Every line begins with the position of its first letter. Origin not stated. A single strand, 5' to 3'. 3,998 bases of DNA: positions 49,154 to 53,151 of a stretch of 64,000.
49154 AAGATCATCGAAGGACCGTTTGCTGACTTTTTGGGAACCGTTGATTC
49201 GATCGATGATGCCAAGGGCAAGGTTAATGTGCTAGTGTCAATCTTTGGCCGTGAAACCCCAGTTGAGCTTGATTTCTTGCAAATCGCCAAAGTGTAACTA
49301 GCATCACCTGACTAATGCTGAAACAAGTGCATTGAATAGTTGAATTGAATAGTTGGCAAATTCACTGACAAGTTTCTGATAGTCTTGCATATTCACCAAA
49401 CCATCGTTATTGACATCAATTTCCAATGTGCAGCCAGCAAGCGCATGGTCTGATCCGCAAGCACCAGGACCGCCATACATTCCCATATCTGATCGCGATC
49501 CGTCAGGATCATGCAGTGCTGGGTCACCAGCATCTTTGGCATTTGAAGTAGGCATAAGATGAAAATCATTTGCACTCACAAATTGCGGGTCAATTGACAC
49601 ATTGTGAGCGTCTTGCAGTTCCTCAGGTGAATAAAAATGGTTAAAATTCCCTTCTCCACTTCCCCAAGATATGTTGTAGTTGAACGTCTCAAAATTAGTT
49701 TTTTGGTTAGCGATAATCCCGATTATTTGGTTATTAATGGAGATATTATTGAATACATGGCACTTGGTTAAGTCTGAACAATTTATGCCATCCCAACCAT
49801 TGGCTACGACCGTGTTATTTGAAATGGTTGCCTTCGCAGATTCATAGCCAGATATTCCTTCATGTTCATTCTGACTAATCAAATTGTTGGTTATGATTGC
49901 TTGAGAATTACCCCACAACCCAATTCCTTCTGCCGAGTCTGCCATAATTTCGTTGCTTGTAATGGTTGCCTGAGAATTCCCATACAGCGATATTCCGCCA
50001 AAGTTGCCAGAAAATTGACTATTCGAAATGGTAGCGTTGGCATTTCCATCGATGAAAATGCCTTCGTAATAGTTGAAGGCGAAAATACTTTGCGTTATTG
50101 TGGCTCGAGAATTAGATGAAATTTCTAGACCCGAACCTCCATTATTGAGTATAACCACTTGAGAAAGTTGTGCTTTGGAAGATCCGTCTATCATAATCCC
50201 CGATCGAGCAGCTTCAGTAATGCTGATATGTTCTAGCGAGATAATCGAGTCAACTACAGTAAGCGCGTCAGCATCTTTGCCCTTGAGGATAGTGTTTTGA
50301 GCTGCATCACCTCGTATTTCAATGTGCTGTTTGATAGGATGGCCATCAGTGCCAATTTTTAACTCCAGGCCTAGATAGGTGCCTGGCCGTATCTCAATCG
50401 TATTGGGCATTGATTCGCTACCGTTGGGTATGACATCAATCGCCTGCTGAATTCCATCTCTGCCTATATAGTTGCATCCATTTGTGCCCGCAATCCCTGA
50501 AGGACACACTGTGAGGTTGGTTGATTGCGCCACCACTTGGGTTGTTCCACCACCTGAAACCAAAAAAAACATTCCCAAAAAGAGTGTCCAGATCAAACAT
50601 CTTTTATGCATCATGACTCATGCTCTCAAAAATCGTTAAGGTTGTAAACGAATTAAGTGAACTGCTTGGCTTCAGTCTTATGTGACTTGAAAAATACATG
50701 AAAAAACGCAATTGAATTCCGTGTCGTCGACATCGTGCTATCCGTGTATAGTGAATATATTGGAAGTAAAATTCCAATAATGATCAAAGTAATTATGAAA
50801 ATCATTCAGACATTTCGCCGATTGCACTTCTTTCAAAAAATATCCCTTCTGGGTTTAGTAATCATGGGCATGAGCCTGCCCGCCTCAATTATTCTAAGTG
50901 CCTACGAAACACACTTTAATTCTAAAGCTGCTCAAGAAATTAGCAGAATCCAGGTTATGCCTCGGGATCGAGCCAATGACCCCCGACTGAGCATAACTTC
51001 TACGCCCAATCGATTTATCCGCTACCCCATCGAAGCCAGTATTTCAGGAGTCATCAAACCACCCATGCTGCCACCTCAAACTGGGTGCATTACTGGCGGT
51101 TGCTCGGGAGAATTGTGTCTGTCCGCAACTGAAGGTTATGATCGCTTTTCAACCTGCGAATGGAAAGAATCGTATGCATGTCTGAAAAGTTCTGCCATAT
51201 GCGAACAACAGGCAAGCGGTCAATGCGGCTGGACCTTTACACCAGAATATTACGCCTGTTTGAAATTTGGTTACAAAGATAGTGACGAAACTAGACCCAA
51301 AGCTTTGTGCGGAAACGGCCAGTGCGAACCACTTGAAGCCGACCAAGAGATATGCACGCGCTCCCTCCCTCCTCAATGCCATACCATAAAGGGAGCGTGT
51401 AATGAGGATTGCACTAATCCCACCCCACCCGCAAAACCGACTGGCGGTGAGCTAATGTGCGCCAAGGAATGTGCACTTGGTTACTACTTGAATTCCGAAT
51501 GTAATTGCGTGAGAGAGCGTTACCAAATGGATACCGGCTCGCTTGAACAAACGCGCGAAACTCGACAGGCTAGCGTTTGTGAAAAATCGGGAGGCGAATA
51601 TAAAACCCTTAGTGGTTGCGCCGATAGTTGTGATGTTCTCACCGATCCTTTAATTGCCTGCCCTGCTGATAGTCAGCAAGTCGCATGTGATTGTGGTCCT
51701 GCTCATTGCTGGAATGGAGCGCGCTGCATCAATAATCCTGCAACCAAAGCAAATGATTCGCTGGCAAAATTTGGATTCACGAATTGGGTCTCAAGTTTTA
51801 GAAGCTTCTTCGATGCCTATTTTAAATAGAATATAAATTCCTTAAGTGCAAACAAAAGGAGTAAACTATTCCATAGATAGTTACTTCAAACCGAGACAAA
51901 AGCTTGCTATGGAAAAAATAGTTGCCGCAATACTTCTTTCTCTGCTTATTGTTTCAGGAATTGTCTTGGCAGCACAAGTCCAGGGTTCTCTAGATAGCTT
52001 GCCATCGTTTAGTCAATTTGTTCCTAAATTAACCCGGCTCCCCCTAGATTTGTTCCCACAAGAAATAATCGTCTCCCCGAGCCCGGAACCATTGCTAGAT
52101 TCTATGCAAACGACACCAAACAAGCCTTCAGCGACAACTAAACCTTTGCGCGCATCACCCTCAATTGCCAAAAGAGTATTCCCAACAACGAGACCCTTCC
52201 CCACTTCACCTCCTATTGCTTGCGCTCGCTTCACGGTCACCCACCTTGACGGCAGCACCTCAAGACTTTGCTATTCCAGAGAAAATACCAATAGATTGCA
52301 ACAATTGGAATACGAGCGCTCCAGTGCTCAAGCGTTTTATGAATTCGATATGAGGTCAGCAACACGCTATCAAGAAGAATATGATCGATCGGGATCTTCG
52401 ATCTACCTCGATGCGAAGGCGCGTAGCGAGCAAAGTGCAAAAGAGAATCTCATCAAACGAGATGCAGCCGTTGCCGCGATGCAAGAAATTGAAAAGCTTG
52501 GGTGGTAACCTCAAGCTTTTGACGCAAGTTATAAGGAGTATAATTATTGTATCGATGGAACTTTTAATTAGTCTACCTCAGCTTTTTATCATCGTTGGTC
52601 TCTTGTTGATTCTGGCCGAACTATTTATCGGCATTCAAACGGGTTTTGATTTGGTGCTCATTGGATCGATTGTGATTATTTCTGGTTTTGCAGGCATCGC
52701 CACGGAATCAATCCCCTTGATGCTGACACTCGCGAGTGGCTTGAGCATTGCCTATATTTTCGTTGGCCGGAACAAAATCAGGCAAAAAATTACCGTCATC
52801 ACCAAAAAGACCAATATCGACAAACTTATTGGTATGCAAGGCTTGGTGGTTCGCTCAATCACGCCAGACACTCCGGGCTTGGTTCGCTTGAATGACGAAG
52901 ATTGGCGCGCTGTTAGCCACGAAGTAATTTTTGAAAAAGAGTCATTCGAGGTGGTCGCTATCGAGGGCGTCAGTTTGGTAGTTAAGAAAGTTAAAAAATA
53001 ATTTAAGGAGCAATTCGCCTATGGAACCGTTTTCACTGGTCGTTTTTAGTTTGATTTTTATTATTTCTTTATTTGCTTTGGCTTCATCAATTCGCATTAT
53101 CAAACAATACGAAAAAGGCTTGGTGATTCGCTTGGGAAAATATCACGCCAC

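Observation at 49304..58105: About 9 kb insertion of secreted dockerin-bearing beta-helix proteins and an NfeD-SPFH pair splitting secE-nusG from rplKAJL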

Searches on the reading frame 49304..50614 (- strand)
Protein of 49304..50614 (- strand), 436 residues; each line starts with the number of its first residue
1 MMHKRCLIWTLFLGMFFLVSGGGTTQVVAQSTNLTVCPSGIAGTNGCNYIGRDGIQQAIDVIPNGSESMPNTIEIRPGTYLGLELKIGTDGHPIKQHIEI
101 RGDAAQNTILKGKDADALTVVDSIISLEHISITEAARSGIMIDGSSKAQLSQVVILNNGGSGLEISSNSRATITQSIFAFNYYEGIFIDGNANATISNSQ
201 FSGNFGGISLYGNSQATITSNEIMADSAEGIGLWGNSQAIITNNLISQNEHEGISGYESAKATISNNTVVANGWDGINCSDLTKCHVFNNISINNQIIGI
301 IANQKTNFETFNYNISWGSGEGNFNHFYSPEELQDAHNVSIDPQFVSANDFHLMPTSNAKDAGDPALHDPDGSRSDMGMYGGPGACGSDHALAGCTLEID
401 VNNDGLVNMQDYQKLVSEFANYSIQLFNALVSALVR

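Call 3: search_protein_families(library=pfam, proteins=[window:49304-50614:-], max_evalue=0.1)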
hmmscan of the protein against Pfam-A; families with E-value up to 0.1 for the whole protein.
window:49304-50614:- (436 aa): 2 families
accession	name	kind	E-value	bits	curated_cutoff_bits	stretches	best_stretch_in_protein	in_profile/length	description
PF13229.12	Beta_helix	-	1.4e-33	116.2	25.9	2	124-254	10-142/158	Right handed beta helix region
PF05048.19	NosD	-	7.4e-18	65.2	23.6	1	133-319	13-200/212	Periplasmic copper-binding protein (NosD)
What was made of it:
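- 49304..50614 (-): bh436: secreted right-handed beta-helix protein, convergent with nusG (6 bp apart). It carries one C-terminal Ca loop, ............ (49382-49417). Specific to this genome. Beta_helix E 1.4e-33 and NosD E 7.4e-18 (call 3).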

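Call 14: search_protein_families(library=ncbifam, proteins=[window:49304-50614:-], max_evalue=0.1)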
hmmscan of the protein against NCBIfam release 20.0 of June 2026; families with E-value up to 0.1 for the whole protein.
window:49304-50614:- (436 aa): 4 families
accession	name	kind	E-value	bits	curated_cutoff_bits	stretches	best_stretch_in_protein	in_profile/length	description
TIGR03804.1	para_beta_helix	repeat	2.2e-08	33.6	19.45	2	230-273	1-43/44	parallel beta-helix repeat protein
NF038177.1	epimerase_AlgG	equivalog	7.7e-07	28.1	700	1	221-305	338-423/519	mannuronan 5-epimerase AlgG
TIGR03805.1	beta_helix_1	subfamily_domain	5.9e-05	22.3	141.5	1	70-226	24-173/314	parallel beta-helix domain-containing protein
TIGR04247.1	NosD_copper_fam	subfamily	0.00061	18.5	300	1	194-308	182-299/377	nitrous oxide reductase family maturation protein NosD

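Call 45: find_homologous_proteins(query=window:49304-50614:-, max_evalue=0.00001)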
Query window:49304-50614:- (436 aa): 60 proteins with E <= 0.00001 among 6864 candidates.
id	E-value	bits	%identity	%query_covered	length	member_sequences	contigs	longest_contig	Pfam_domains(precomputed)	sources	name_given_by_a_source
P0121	3.1e-288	974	100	100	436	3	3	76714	PF13229.13,PF05048.20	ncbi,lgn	-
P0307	5.9e-82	294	43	88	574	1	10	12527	PF13229.13,PF16841.12,PF05048.20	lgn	-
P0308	1.7e-46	177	34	83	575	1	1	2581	PF13229.13,PF05048.20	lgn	-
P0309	7.7e-42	162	31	100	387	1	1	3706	PF13229.13,PF08480.17,PF05048.20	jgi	jgi:hypothetical protein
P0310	2.8e-41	160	33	89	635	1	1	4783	PF13229.13,PF00404.25,PF05048.20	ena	-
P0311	1.8e-38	151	30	57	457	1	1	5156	PF13229.13,PF00404.25,PF08480.17,PF17161.11,PF05048.20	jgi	jgi:parallel beta-helix repeat protein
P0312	2.1e-35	141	35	82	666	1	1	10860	PF13229.13,PF05048.20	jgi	-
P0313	8.9e-34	135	35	83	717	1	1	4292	PF13229.13,PF00404.25,PF05048.20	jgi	-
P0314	1.9e-29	121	28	81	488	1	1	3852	PF13229.13,PF05048.20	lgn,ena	-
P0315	6.5e-28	116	31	91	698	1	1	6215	PF13229.13,PF05048.20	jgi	jgi:hypothetical protein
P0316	9.4e-27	112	38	62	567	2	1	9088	PF13229.13,PF00404.25,PF17161.11,PF05048.20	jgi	-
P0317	3.0e-26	110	35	46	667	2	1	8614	PF13229.13,PF28492.1,PF17161.11,PF05048.20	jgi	-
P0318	5.2e-25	106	29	81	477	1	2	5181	PF13229.13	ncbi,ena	-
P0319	1.3e-20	92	29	79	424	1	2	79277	PF13229.13,PF12708.13,PF05048.20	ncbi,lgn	-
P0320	1.8e-19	88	29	76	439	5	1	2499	PF13229.13,PF22842.4,PF05048.20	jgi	jgi:parallel beta-helix repeat protein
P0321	6.2e-19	86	30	75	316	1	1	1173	PF13229.13,PF17161.11,PF05048.20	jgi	-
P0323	9.7e-18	82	29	66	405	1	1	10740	PF13229.13,PF07602.18,PF22842.4,PF05048.20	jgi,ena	-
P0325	1.4e-16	79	29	65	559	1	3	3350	PF13229.13,PF05048.20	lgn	-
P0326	1.3e-15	75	34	55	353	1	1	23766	PF13229.13,PF05048.20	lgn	-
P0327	6.0e-12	63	34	46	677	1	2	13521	PF13229.13,PF05048.20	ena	-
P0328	4.8e-11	60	32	48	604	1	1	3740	PF13229.13,PF22842.4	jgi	-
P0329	1.6e-10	59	30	46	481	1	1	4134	PF13229.13,PF05048.20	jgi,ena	-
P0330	1.9e-10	58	32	58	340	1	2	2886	PF13229.13,PF07602.18,PF05048.20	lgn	-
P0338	2.9e-8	51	30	46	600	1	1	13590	PF13229.13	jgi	jgi:hypothetical protein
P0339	3.1e-8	51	28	73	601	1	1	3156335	PF13229.13,PF05048.20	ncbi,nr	ncbi:MAG: right-handed parallel beta-helix repeat-containing protein [Ignavibacteriales bacterium]|n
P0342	2.2e-7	48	30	43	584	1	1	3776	PF13229.13,PF18962.8,PF13860.13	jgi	jgi:hypothetical protein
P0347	5.4e-7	47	29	53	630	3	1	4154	PF13229.13,PF05048.20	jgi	jgi:parallel beta-helix repeat protein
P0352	2.1e-6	45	29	44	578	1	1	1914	PF13229.13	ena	-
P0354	2.3e-6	45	31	48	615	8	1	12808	PF13229.13,PF11617.14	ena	-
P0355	2.4e-6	45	31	38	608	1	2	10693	PF13229.13,PF05048.20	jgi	-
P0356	2.7e-6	45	33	46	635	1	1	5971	PF13229.13,PF05048.20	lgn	-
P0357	2.8e-6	45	27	76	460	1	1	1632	PF13229.13,PF05048.20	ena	-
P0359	4.9e-6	44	26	68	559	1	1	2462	PF13229.13,PF12708.13,PF05048.20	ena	-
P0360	5.1e-6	44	30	76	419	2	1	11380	PF13229.13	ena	-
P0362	6.7e-6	43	30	38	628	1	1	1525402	PF13229.13,PF22842.4,PF05048.20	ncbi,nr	ncbi:MAG: right-handed parallel beta-helix repeat-containing protein [bacterium]|nr:right-handed par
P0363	6.9e-6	43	31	53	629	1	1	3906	PF13229.13,PF05048.20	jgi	jgi:parallel beta-helix repeat protein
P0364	7.8e-6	43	29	46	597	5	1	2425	PF13229.13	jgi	-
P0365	7.8e-6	43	28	55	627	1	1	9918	PF13229.13,PF11617.14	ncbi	-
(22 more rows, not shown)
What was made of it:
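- Beta-helix-plus-dockerin is a recurrent architecture among bh436 homologues (call 45).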

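Call 46: find_encoding_contigs(protein=P0307, flank=10000, max_places=1)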
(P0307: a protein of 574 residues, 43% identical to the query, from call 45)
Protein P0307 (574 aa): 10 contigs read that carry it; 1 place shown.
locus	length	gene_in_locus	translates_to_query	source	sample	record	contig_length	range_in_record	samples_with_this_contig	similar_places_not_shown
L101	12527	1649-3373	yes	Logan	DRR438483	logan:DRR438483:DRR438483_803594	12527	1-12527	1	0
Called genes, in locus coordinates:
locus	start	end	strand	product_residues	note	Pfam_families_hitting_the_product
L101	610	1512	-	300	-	PF00483:NTP_transferase, PF12804:NTP_transf_3 (weak)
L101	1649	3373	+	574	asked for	PF13229:Beta_helix (weak), PF05048:NosD, PF13229:Beta_helix, PF16841:CBM60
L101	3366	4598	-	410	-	PF04932:Wzy_C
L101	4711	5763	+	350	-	-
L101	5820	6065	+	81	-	PF00584:SecE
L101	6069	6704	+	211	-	PF02357:NusG, PF00467:KOW (weak)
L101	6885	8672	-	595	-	-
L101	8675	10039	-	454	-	-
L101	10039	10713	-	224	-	-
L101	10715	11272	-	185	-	-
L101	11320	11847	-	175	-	-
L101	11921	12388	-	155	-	PF07963:N_methyl (weak)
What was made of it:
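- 49304..50614 (-): Best homologue is 43% identical and lies next to secE-nusG in L101 (calls 45, 46).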

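Call 57: predict_structure(alignment_id=A3)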
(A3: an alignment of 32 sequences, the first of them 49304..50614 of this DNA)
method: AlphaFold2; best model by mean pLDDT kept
length: 436 residues; sequences in the alignment: 32
mean_pLDDT: 89.0   pTM: 0.83
mean pLDDT of the five models: 89.0, 88.0, 87.3, 86.3, 85.2
residues with pLDDT >= 90: 314; 70-90: 56; 50-70: 61; < 50: 5
segments of 3 or more residues with pLDDT < 50: none
pLDDT, mean of each block of 10 residues (from residue 1): 52 58 62 96 95 97 95 98 96 97 91 97 98 98 98 98 99 98 98 98 98 98 98 99 98 98 98 96 96 94 91 91 60 67 94 94 91 90 90 75 65 71 69 64
secondary structure, 60 per line:
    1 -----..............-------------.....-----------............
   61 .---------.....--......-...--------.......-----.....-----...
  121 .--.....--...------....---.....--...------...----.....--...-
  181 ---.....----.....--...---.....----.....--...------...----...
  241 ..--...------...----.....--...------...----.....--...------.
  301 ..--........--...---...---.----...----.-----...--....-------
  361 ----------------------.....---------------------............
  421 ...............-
elements in order: H6-19 E33-37 H51-61 E71-75 E78-83 E85-87 E96-102 E108-112 E118-121 E124-128 E131-133 E140-143 E147-151 E154-156 E163-165 E170-174 E177-179 E184-188 E193-197 E200-202 E206-210 E215-219 E222-224 E231-233 E238-242 E245-247 E254-256 E261-265 E268-270 E277-279 E284-288 E291-293 E300-302 E308-312 E315-317 E345-347 E350-353 H383-387 H409-435
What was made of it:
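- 49304..50614 (-): AF2 model pLDDT 89, pTM 0.83 (call 57).
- On Right-handed parallel beta-helix (PbH1, PF13229): The bh436 AF2 model is a beta-helix with pLDDT 89 (call 57).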

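Call 61: fold_search(model_id=the predicted structure, library=pdb)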
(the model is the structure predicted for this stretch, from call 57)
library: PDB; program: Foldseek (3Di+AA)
matches with E <= 10: 386; with E <= 0.001: 38
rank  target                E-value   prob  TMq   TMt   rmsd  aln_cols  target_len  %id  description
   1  1ru4                  2.3e-07  1.00  0.54  0.59   7.5       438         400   15  Crystal structure of pectate lyase Pel9A (released 2004-04-13)
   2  2pyg_B                9.8e-07  1.00  0.46  0.52   6.4       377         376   14  Azotobacter vinelandii Mannuronan C-5 epimerase AlgE4 A-module (released 2008-05-27)
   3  5lw3                  9.8e-07  1.00  0.42  0.47   8.3       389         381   14  Azotobacter vinelandii Mannuronan C-5 epimerase AlgE6 A-module (released 2017-10-25)
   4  2pyg_A                3.7e-06  1.00  0.39  0.44   8.5       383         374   13  Azotobacter vinelandii Mannuronan C-5 epimerase AlgE4 A-module (released 2008-05-27)
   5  8jaz_A                4.6e-06  1.00  0.41  0.38   7.5       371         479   13  Structure of the alginate epimerase/lyase complexed with di-mannuronic acid (released 2024-05-08)
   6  2pyh_B                8.0e-06  1.00  0.39  0.44   8.5       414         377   12  Azotobacter vinelandii Mannuronan C-5 epimerase AlgE4 A-module complexed with mannuronan trisaccharide (released 2008-05-27)
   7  7o78_B                1.0e-05  1.00  0.35  0.32   9.2       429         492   12  Structure of the PL6 family chondroitinase B from Pseudopedobacter saltans, Pedsa3807 (released 2021-07-28)
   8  9ozl_B                1.4e-05  1.00  0.42  0.51   7.8       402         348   13  Crystal structure of the polysaccharide lyase RbmB from Vibrio cholerae (released 2026-03-11)
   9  2pyh_A                1.7e-05  1.00  0.40  0.46   8.1       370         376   14  Azotobacter vinelandii Mannuronan C-5 epimerase AlgE4 A-module complexed with mannuronan trisaccharide (released 2008-05-27)
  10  8ja4                  1.7e-05  1.00  0.37  0.34   9.0       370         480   14  Structure of the alginate epimerase/lyase (released 2024-05-08)
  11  4nk6                  1.7e-05  1.00  0.37  0.38  10.3       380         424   15  Crystal Structure of the periplasmic alginate epimerase AlgG (released 2014-01-15)
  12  9ozl_D                1.9e-05  1.00  0.37  0.44   9.3       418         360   12  Crystal structure of the polysaccharide lyase RbmB from Vibrio cholerae (released 2026-03-11)
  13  4ozy                  2.0e-05  1.00  0.39  0.40   9.8       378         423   16  Crystal Structure of the periplasmic alginate epimerase AlgG T265N mutant (released 2015-03-04)
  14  9ozd_B                3.0e-05  1.00  0.39  0.45   8.5       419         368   13  Crystal structure of the polysaccharide lyase RbmB from Vibrio cholerae bound to Vibrio Polysaccharide (released 2026-03-11)
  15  9ozl_C                3.1e-05  1.00  0.34  0.40  11.3       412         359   12  Crystal structure of the polysaccharide lyase RbmB from Vibrio cholerae (released 2026-03-11)
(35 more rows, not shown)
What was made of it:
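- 49304..50614 (-): Foldseek hits: PL9 pectate lyase Pel9A, AlgE4/AlgG epimerases, PL6 lyases, RbmB (call 61).
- Closest known: Right-handed parallel beta-helix carbohydrate-active enzymes: PL9 pectate lyase Pel9A. Same: The confident bh436 model has these as its nearest solved structures (E 2e-7 to 1e-4; TM up to 0.54 by query and 0.59 by target; call 61).
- bh436 model with pLDDT 89, whose nearest structures are Pel9A, AlgE4, AlgG, PL6 lyases and RbmB (calls 57, 61).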

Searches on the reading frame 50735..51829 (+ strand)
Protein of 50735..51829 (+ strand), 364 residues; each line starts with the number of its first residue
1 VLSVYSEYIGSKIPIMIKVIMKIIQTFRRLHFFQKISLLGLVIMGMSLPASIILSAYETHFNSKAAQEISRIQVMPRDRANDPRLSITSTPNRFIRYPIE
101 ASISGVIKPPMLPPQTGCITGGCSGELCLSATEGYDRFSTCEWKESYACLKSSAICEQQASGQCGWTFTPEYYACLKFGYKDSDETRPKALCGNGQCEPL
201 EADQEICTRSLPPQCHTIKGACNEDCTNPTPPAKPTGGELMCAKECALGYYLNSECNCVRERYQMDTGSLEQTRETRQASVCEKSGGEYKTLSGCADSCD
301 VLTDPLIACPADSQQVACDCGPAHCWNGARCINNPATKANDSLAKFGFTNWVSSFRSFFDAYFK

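Call 3: search_protein_families(library=pfam, proteins=[window:50735-51829:+], max_evalue=0.1)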
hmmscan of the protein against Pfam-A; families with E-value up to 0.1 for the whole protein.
window:50735-51829:+ (364 aa): 0 families

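Call 14: search_protein_families(library=ncbifam, proteins=[window:50780-51829:+], max_evalue=0.1)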
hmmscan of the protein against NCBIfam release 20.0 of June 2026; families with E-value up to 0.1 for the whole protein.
window:50780-51829:+ (349 aa): 2 families
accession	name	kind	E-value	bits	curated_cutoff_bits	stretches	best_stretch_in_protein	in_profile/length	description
TIGR04292.1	heavy_Cys_CGP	equivalog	4.6e-08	32.4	200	1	102-162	131-189/381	CGP-CTERM-anchored Cys-rich protein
TIGR04289.1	heavy_Cys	domain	7e-07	29.8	50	1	102-151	7-52/52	eight-cysteine-cluster domain-containing protein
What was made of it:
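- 50780..51829 (+): cys349: N-terminally membrane-anchored Cys-rich protein (26 Cys) with an eight-cysteine domain. The ORF could also start at GTG 50735. Below-threshold hits to TIGR04289 and TIGR04292 (call 14).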

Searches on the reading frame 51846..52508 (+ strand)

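Call 3: search_protein_families(library=pfam, proteins=[window:51846-52508:+], max_evalue=0.1)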
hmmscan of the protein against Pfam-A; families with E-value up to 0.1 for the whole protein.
window:51846-52508:+ (220 aa): 1 family
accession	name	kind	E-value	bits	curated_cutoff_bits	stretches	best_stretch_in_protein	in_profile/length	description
PF23508.1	MBB1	-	0.055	14.1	27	0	178-215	44-81/108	MBB1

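Call 14: search_protein_families(library=ncbifam, proteins=[window:51846-52508:+], max_evalue=0.1)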
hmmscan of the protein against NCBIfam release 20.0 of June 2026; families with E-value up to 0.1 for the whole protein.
window:51846-52508:+ (220 aa): 0 families

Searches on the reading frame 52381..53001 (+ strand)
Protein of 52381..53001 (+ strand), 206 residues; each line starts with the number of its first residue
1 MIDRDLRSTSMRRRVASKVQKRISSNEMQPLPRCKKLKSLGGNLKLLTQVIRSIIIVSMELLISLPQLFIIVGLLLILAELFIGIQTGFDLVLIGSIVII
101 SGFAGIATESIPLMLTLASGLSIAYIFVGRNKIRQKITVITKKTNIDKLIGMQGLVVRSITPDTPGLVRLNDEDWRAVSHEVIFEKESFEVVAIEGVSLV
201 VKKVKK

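Call 3: search_protein_families(library=pfam, proteins=[window:52381-53001:+], max_evalue=0.1)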
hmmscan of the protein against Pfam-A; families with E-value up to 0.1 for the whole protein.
window:52381-53001:+ (206 aa): 1 family
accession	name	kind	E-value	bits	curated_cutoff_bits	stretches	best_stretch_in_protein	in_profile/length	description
PF01957.25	NfeD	-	1.5e-12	48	29.1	1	147-203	2-57/57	NfeD-like C-terminal, partner-binding domain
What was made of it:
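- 52555..53001 (+): Short-form NfeD (YbbJ-like; TM segments plus a C-terminal OB domain). Pfam NfeD E 1.5e-12 (call 3).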
